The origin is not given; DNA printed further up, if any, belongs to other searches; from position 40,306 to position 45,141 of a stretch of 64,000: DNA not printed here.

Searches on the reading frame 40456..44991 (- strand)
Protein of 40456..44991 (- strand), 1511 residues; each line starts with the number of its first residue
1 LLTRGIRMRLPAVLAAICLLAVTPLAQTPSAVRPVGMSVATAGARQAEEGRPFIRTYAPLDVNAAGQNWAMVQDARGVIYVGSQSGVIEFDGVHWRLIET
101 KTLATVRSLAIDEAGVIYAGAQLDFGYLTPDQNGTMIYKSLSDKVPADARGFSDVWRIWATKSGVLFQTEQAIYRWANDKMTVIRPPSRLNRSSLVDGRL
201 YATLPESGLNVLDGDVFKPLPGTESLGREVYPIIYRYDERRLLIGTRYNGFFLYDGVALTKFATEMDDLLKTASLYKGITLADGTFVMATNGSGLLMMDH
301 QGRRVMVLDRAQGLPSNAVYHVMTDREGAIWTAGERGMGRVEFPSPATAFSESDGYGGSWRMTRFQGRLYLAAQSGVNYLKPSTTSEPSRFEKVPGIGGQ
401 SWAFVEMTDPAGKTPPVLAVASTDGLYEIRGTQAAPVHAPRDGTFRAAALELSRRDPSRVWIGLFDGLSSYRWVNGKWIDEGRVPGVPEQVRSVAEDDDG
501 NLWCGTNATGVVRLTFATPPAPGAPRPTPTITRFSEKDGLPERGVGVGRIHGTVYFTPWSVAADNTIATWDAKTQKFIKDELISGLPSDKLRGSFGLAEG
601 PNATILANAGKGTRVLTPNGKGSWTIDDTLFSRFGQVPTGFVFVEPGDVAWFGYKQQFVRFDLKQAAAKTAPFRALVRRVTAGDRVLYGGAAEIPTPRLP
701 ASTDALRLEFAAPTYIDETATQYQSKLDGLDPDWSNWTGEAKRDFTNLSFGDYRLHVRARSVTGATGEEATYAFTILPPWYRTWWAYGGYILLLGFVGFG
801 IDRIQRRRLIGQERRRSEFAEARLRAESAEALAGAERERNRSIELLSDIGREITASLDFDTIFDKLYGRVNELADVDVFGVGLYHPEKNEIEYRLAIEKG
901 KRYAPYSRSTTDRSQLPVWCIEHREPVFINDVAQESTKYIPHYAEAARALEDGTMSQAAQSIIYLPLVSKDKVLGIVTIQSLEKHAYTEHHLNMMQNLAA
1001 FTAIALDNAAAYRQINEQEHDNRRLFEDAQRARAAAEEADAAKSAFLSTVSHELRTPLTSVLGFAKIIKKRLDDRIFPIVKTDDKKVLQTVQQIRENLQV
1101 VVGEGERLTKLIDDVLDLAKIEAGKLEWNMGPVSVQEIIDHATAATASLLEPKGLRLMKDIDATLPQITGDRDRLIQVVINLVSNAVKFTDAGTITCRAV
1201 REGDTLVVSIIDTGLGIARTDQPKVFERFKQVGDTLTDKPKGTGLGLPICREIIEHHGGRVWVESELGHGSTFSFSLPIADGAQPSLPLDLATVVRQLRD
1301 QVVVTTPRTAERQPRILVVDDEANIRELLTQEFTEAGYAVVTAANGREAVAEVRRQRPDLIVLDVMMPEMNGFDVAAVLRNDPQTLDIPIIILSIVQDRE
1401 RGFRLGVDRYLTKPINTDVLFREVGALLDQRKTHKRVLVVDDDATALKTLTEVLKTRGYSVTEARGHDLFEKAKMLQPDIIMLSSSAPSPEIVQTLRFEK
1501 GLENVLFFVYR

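Call 56: search_protein_families(library=pfam, proteins=[window:40456-44991:-], max_evalue=0.00001)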
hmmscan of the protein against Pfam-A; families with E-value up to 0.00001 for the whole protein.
window:40456-44991:- (1511 aa): 8 families
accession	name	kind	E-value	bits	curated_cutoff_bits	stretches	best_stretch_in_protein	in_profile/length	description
PF00072.30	Response_reg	-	3.5e-31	108.1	30.2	1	1316-1422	1-108/111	Response regulator receiver domain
PF02518.31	HATPase_c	-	2e-30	105.9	26.4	1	1170-1279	1-109/111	Histidine kinase-, DNA gyrase B-, and HSP90-like ATPase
PF00512.31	HisKA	-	1.9e-16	60.3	26.9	1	1042-1124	1-66/66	His Kinase A (phospho-acceptor) domain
PF13185.12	GAF_2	-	5.7e-14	52.9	28.6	1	857-1007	2-136/136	GAF domain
PF13492.12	GAF_3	-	7.1e-13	49.5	27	1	859-1008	2-129/129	GAF domain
PF07494.17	Reg_prop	-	7.7e-11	41.3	20.4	0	489-507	5-23/24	Two component regulator propeller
PF01590.32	GAF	-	4.3e-10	40.7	22.4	1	858-1006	1-133/133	GAF domain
PF07495.19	Y_Y_Y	-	1.9e-07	31.3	26.6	1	715-776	2-64/65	Y_Y_Y domain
